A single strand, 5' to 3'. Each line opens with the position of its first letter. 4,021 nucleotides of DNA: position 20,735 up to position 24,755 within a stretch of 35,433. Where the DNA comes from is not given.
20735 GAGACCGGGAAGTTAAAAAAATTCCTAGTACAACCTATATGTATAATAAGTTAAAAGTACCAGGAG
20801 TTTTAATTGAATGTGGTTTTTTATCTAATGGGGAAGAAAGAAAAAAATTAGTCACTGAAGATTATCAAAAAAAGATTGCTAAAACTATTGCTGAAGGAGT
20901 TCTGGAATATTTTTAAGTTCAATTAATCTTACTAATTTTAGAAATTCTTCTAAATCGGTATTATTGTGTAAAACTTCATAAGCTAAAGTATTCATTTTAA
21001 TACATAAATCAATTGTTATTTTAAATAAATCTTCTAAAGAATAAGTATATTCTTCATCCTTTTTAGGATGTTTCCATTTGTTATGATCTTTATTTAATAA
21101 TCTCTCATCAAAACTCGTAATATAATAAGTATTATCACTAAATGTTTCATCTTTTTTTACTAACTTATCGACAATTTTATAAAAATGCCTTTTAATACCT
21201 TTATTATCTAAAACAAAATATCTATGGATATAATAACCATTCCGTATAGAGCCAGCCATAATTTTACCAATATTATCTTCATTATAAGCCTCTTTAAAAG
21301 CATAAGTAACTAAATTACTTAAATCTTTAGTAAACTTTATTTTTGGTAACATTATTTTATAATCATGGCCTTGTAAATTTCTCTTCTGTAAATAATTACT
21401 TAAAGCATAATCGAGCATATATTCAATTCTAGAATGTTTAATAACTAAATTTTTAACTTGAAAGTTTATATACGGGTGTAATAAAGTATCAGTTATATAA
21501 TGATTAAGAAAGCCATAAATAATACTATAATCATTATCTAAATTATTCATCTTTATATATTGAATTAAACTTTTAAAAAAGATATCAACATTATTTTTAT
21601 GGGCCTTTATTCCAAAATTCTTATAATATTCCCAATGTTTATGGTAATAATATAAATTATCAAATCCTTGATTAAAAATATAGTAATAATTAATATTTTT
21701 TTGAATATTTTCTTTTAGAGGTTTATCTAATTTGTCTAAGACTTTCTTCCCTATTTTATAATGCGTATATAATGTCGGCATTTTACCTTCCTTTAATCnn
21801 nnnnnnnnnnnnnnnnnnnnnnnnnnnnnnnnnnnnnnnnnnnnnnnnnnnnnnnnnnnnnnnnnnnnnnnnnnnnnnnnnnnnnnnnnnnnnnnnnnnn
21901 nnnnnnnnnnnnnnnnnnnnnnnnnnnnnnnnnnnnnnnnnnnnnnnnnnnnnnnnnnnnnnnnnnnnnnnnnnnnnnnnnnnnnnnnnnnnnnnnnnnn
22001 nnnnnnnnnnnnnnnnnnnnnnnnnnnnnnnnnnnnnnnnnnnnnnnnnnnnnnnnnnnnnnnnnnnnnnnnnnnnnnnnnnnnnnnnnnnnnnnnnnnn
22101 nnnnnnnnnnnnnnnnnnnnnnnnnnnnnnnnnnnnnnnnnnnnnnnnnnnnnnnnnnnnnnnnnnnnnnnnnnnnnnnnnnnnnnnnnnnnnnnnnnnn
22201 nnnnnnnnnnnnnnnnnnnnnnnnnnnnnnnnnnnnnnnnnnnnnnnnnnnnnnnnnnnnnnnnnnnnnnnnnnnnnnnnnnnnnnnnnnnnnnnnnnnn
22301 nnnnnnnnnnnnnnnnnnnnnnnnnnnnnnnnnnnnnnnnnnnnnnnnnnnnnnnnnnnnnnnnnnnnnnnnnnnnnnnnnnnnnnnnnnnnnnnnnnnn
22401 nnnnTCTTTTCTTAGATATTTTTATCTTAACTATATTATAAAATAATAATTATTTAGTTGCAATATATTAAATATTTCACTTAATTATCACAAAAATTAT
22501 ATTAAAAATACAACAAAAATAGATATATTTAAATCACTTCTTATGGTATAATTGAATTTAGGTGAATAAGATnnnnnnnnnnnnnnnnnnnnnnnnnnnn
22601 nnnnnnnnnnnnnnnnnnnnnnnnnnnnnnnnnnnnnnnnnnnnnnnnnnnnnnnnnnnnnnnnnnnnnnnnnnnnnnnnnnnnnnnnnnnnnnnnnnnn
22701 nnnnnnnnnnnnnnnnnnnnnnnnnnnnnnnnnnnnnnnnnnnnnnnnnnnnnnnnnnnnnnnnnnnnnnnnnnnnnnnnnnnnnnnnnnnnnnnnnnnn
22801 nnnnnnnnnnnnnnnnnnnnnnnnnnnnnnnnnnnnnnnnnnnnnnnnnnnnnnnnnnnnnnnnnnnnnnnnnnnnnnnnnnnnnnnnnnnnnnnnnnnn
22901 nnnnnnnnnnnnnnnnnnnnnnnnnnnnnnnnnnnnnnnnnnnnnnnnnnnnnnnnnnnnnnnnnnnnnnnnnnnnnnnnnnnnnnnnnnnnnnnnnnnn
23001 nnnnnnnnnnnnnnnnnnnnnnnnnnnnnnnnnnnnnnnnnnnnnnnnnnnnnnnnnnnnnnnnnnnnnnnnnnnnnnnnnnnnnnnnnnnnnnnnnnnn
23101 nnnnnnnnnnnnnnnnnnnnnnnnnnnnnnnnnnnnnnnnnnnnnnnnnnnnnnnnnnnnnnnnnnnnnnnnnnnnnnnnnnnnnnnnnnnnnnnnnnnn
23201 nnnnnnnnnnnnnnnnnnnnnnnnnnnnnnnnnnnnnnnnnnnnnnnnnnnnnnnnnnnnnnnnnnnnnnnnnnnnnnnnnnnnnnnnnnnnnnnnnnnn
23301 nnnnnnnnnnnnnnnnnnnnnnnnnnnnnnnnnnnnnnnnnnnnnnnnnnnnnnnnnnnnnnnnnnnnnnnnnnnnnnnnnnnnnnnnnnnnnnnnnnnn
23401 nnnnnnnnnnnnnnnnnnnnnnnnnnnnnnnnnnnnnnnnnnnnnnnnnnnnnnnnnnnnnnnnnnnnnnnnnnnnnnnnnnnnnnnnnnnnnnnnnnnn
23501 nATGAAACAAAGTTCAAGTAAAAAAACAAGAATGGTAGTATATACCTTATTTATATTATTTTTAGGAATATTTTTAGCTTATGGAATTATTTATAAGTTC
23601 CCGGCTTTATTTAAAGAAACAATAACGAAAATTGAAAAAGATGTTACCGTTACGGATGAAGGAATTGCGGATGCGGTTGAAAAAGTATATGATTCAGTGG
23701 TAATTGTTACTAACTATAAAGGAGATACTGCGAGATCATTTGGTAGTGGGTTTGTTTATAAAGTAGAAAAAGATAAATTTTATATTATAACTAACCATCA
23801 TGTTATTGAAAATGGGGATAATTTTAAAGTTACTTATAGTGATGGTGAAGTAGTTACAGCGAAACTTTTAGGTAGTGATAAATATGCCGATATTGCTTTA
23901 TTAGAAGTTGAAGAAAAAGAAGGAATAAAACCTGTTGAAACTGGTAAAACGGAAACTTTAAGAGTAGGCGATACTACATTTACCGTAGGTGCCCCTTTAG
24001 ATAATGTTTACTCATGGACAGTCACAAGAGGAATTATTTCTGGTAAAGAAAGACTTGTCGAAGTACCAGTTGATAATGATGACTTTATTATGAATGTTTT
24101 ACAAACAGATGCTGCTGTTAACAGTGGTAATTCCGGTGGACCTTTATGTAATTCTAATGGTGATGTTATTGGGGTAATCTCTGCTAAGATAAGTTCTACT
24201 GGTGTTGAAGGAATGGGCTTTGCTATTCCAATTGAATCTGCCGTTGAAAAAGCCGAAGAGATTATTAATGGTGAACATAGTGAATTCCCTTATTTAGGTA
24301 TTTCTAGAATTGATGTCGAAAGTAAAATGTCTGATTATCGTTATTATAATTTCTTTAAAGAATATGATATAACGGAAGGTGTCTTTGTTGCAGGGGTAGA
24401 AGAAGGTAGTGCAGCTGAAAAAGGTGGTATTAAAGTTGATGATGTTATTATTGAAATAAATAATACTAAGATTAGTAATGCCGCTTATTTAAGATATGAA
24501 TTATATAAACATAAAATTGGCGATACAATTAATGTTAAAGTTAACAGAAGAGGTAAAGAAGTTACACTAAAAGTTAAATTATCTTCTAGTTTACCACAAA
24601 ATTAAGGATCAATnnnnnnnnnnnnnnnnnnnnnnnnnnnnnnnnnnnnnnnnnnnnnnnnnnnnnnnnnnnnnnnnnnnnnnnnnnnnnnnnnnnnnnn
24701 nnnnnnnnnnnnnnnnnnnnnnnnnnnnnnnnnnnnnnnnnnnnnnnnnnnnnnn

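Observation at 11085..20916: CwlD-type spore-cortex amidase gene is split by a 9.2-kb element and can be rejoined exactly in frame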

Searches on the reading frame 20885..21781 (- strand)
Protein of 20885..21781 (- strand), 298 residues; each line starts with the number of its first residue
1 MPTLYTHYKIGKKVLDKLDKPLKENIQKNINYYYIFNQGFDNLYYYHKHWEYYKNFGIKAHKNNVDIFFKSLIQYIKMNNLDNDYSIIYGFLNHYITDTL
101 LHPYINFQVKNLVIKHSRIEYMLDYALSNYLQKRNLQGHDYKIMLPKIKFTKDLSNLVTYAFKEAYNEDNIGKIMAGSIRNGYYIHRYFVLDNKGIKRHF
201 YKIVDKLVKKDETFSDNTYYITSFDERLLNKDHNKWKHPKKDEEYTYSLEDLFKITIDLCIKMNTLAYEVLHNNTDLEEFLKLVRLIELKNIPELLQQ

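Call 7: search_protein_families(library=ncbifam, proteins=[window:20885-21781:-], max_evalue=0.001)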
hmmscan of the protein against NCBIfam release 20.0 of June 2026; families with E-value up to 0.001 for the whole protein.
window:20885-21781:- (298 aa): 0 families

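Call 76: search_protein_families(library=pfam, proteins=[window:20885-21781:-], max_evalue=0.001)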
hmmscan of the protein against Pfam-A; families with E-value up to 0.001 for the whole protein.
window:20885-21781:- (298 aa): 1 family
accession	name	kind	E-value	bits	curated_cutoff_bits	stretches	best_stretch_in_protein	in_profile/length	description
PF00882.24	Zn_dep_PLPC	-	3.1e-09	37.5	26.8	1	6-145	1-143/167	Zinc dependent phospholipase C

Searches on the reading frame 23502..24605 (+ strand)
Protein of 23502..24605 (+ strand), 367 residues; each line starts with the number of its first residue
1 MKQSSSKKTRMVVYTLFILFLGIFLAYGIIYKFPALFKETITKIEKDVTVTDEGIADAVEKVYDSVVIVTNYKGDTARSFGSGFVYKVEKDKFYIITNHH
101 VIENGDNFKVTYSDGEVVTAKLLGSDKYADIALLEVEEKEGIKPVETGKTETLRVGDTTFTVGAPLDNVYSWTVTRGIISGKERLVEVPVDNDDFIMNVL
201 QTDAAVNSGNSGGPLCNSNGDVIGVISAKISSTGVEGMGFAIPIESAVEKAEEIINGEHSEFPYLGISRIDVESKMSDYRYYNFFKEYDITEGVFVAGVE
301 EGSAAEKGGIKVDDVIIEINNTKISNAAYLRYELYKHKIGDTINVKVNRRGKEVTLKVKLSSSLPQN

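Call 7: search_protein_families(library=ncbifam, proteins=[window:23502-24605:+], max_evalue=0.001)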
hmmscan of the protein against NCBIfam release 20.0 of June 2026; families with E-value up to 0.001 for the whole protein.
window:23502-24605:+ (367 aa): 20 families
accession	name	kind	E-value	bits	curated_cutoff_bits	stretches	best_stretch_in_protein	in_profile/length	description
TIGR02037.1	degP_htrA_DO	subfamily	9.5e-77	258.7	416.2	1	73-362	54-329/434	Do family serine endopeptidase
NF047968.1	SerProtHtrA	equivalog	1.5e-69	235.1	470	1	25-360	22-357/357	serine protease HtrA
NF041521.1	HhoA_HhoB_HtrA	equivalog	6.3e-65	219.7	450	1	60-360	38-331/335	HhoA/HhoB/HtrA family serine endopeptidase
NF053637.1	SerProtHtrAspr2045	equivalog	2.1e-62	211.3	650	1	64-363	71-389/394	serine protease HtrA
NF007526.1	PRK10139.1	equivalog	8.1e-50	169.8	756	1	77-363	89-362/456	serine endoprotease DegQ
NF050055.1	SerProtHtrAMycob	equivalog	4.4e-49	167.7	800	1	47-360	195-498/502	serine protease HtrA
NF008147.1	PRK10898.1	equivalog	6.6e-49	166.9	408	1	55-360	54-347/352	outer membrane-stress sensor serine endopeptidase DegS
NF008189.1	PRK10942.1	equivalog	8.9e-49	166.2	720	1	76-364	110-385/477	serine endoprotease DegP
TIGR02038.1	protease_degS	equivalog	4.8e-47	160.8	422.95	1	56-360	55-346/351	outer membrane-stress sensor serine endopeptidase DegS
NF040960.1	MamE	equivalog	1.5e-34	119.6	800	2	62-256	105-295/659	magnetosome formation protease MamE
NF033740.0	MarP_fam_protase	equivalog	3.7e-25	88.8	250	1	34-253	163-376/390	MarP family serine protease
NF040961.1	MamO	equivalog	2.8e-10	39.2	800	1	62-254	82-267/648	magnetosome protein MamO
NF041199.1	trx7_PDZ_seleno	equivalog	2.7e-08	33.1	300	1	289-361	200-273/390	Trx7/PDZ domain-containing (seleno)protein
TIGR02860.1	spore_IV_B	equivalog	1.8e-05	23.9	305.25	1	301-359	119-179/402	SpoIVB peptidase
NF041515.1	GspC_delta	equivalog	3.3e-05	23.8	150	1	291-359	241-309/311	type II secretion system protein GspC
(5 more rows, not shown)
